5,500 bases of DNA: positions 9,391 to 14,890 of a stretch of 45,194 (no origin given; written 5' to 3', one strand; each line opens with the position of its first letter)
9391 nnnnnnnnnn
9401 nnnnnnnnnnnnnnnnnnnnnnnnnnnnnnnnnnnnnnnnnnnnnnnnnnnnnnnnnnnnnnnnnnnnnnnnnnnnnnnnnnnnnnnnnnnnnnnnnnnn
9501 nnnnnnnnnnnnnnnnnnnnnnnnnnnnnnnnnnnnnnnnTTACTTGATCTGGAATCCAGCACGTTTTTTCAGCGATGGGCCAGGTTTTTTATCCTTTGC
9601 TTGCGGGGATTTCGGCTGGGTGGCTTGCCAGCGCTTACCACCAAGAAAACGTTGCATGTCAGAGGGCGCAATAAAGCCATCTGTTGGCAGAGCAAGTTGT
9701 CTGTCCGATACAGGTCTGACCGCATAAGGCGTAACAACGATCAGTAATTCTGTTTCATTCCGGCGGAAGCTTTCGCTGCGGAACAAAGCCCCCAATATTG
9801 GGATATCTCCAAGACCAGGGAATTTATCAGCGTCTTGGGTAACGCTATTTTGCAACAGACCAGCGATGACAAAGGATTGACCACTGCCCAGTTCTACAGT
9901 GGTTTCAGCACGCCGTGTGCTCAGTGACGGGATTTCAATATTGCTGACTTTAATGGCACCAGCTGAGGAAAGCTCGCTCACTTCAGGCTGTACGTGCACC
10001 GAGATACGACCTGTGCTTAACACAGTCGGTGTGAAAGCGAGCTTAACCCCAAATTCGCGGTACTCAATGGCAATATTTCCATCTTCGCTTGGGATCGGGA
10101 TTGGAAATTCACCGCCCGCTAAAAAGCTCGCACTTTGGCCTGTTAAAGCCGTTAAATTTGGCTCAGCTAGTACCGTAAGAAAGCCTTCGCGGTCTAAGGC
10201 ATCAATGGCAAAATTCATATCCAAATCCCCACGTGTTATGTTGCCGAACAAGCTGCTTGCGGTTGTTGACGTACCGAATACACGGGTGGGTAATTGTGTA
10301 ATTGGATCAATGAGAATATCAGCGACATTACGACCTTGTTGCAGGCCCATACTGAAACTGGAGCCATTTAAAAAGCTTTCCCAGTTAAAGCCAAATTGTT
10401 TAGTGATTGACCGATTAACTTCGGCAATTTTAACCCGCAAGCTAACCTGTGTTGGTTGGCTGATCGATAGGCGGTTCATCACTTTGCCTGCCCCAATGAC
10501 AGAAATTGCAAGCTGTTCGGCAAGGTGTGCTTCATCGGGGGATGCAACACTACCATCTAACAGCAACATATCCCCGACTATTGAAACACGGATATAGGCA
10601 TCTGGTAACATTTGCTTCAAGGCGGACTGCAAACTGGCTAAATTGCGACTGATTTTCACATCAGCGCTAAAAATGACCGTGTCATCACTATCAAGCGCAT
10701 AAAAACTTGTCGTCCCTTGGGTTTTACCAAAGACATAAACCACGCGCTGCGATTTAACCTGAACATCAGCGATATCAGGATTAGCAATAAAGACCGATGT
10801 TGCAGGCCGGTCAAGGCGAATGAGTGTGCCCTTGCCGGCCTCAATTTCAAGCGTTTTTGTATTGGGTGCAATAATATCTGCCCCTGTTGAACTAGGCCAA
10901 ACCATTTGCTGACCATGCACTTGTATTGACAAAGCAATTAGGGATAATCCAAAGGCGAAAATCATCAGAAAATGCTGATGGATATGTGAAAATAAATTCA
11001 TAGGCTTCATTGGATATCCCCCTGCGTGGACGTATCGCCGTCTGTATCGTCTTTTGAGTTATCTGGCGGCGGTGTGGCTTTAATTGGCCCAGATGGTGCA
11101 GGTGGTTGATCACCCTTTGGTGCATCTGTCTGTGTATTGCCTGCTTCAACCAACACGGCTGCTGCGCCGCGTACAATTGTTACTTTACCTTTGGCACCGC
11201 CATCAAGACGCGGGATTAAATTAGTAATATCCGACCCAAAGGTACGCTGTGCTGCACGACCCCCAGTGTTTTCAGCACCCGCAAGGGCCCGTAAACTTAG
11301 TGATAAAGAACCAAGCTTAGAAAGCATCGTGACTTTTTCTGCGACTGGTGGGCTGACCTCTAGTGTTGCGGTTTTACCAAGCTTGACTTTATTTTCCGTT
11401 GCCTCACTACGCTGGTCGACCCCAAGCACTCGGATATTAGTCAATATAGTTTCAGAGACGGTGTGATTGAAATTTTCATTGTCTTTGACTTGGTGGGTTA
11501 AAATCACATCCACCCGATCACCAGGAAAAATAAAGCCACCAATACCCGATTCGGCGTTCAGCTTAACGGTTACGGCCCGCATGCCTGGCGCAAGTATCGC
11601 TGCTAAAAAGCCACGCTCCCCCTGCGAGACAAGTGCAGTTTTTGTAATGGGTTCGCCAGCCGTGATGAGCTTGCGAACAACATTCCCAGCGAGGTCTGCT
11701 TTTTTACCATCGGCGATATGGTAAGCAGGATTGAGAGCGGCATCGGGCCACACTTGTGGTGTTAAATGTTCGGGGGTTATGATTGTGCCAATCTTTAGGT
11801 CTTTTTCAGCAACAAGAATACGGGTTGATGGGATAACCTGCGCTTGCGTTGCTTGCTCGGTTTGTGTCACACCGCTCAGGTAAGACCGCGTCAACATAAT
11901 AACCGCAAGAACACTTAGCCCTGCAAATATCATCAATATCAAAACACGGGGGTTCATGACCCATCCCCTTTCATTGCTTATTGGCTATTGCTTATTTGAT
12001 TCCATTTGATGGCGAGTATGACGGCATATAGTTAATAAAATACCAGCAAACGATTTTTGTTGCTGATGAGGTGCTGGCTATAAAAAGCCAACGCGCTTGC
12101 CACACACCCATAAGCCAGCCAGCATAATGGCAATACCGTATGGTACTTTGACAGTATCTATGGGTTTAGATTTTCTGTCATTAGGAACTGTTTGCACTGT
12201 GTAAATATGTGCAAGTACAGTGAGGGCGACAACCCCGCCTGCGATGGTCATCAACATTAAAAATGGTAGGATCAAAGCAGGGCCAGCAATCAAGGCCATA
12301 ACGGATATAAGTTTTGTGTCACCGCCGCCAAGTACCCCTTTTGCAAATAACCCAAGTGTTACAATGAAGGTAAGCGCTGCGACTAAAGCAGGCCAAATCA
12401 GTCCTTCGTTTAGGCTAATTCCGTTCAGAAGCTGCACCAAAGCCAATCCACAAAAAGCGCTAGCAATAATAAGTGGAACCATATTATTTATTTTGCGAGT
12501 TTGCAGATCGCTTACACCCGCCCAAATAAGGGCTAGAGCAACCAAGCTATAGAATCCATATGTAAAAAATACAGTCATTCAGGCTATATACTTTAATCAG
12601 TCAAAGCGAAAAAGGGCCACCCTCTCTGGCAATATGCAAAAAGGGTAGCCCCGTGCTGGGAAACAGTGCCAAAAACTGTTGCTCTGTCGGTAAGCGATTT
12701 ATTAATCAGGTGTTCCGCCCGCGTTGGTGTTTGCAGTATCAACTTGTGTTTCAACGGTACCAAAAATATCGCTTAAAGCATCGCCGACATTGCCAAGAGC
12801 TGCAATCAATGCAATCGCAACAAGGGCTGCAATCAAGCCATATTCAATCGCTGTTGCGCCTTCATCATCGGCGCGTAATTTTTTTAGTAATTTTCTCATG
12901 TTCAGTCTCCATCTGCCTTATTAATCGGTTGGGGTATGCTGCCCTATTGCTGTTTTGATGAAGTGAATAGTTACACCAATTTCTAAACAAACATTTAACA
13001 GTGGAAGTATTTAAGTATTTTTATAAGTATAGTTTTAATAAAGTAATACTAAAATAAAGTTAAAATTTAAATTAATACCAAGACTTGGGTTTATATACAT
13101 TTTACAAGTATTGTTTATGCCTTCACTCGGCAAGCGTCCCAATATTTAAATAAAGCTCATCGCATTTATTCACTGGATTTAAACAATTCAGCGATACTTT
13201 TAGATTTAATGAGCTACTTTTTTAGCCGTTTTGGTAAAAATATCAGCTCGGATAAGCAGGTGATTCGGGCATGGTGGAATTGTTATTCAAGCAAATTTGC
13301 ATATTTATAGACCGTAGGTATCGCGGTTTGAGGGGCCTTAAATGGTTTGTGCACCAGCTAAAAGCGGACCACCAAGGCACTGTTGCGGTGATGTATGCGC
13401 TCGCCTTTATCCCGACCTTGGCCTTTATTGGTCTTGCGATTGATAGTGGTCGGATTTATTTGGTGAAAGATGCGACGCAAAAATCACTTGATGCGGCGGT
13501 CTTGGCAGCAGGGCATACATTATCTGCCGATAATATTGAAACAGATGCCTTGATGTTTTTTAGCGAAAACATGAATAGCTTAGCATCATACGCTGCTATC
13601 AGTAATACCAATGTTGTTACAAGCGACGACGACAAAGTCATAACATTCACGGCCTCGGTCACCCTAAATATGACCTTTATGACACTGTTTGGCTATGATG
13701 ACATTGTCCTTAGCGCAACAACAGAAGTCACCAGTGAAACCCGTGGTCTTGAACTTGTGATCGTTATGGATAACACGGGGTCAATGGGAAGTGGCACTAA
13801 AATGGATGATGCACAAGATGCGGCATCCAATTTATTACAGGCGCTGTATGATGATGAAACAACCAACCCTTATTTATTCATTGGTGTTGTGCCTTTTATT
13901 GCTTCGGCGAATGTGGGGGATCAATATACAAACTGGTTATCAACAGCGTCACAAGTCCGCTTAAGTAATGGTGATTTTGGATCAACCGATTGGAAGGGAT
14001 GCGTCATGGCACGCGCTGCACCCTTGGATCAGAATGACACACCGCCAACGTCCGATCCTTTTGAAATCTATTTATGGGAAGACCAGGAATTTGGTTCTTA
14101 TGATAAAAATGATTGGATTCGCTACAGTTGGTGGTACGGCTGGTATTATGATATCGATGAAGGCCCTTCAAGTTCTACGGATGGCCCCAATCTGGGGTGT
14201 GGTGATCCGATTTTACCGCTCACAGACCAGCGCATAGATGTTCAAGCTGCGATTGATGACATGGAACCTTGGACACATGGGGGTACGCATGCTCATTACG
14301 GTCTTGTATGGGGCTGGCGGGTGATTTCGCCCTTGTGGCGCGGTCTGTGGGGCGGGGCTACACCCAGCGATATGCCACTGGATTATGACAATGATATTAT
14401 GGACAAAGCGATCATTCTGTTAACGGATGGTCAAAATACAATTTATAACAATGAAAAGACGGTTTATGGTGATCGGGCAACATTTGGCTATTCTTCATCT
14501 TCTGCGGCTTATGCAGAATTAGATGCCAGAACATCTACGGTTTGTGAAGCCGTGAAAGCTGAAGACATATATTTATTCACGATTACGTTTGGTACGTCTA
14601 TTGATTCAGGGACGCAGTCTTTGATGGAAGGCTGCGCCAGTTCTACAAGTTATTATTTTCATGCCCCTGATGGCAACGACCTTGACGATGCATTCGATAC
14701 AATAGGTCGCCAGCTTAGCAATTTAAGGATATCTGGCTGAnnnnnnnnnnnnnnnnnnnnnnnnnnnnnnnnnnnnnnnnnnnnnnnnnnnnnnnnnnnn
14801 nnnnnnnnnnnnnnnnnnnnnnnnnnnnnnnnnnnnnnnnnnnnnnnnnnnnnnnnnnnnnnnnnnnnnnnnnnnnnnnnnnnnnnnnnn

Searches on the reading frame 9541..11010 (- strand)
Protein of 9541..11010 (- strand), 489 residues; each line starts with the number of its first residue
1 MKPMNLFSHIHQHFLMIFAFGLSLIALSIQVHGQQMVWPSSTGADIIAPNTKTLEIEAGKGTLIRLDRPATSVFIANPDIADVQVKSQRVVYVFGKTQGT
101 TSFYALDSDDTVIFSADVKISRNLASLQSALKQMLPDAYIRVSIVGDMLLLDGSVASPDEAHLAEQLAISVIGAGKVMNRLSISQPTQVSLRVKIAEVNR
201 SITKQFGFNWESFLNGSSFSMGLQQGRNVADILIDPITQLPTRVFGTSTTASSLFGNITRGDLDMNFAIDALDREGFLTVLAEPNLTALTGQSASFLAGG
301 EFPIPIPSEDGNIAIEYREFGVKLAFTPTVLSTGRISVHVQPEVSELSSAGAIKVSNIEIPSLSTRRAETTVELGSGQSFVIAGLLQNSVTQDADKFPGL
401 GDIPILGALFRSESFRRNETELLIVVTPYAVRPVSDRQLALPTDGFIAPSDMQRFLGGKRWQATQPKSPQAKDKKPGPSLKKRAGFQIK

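Call 35: search_protein_families(library=ncbifam, proteins=[window:9541-11010:-], max_evalue=0.000001)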
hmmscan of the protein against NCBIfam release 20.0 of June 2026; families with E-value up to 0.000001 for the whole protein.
window:9541-11010:- (489 aa): 9 families
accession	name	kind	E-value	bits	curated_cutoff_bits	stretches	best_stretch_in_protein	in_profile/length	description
TIGR02517.1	type_II_gspD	equivalog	2.1e-37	128.9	351.35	1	185-433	334-592/600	type II secretion system secretin GspD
TIGR02515.1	IV_pilus_PilQ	subfamily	8.5e-31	107.4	284.35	1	185-430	168-426/428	type IV pilus secretin PilQ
TIGR02519.1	pilus_MshL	equivalog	2.2e-30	105.7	250.2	2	321-429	175-288/290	pilus (MSHA type) biogenesis protein MshL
NF010083.0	PRK13568.1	equivalog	2.9e-22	79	554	1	265-431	252-417/419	DNA uptake porin HofQ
TIGR02516.1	type_III_yscC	equivalog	1.5e-21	76.5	238.45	1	185-432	232-462/463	type III secretion system outer membrane ring subunit SctC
NF007851.2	PRK10560.1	exception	3.8e-21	75.4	598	1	249-431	230-409/412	DNA uptake porin HofQ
NF042912.1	Amuc_1098_fam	equivalog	4.5e-19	68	750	1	351-428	716-793/805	Amuc_1098 family type IV pilus outer membrane protein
NF011873.0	PRK15346.1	equivalog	8.1e-10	38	524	1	359-416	422-479/499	EscC/YscC/HrcC family type III secretion system outer membrane ring protein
TIGR02520.1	pilus_B_mal_scr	equivalog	2.1e-08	33.1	287.65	0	328-428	411-511/513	PilN family type IVB pilus formation outer membrane protein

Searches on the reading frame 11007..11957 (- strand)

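Call 35: search_protein_families(library=ncbifam, proteins=[window:11007-11957:-], max_evalue=0.000001)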
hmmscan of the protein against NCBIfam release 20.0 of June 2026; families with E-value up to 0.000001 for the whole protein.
window:11007-11957:- (316 aa): 1 family
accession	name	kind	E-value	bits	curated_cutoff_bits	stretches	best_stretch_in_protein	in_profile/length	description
TIGR03177.1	pilus_cpaB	equivalog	3.5e-61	206.7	71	1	8-265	3-257/262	Flp pilus assembly protein CpaB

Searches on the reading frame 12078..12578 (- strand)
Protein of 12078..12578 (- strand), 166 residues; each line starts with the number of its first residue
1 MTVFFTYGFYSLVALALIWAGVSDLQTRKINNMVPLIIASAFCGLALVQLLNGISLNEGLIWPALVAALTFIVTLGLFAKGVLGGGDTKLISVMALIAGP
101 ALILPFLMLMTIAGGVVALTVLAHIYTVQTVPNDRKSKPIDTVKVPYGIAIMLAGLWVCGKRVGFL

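Call 16: search_protein_families(library=ncbifam, proteins=[window:12078-12578:-], max_evalue=1e-8)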
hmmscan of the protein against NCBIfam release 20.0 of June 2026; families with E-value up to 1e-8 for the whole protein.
window:12078-12578:- (166 aa): 0 families

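Call 35: search_protein_families(library=ncbifam, proteins=[window:12078-12578:-], max_evalue=0.000001)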
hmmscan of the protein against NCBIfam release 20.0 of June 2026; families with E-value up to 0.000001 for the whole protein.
window:12078-12578:- (166 aa): 0 families

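Call 98: search_protein_families(library=pfam, proteins=[window:12078-12578:-], max_evalue=0.001)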
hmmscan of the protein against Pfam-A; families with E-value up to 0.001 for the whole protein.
window:12078-12578:- (166 aa): 1 family
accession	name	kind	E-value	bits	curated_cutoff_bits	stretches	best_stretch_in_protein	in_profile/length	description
PF01478.23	Peptidase_A24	-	4.3e-11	43.6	26.5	1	13-119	3-104/104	Type IV leader peptidase family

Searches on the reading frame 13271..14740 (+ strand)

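Call 16: search_protein_families(library=ncbifam, proteins=[window:13271-14740:+], max_evalue=1e-8)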
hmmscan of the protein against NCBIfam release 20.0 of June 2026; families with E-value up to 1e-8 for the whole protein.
window:13271-14740:+ (489 aa): 0 families

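Call 35: search_protein_families(library=ncbifam, proteins=[window:13271-14740:+], max_evalue=0.000001)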
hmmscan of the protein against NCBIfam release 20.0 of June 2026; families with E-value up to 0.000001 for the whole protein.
window:13271-14740:+ (489 aa): 0 families

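Call 98: search_protein_families(library=pfam, proteins=[window:13271-14740:+], max_evalue=0.001)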
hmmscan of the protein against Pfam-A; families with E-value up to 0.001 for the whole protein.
window:13271-14740:+ (489 aa): 2 families
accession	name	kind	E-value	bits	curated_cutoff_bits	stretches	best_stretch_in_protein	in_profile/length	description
PF13400.11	Tad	-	2.4e-09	37.8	22.3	1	36-81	1-45/47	Putative Flp pilus-assembly TadE/G-like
PF13519.12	VWA_2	-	0.00012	23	27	0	162-209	1-45/107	von Willebrand factor type A domain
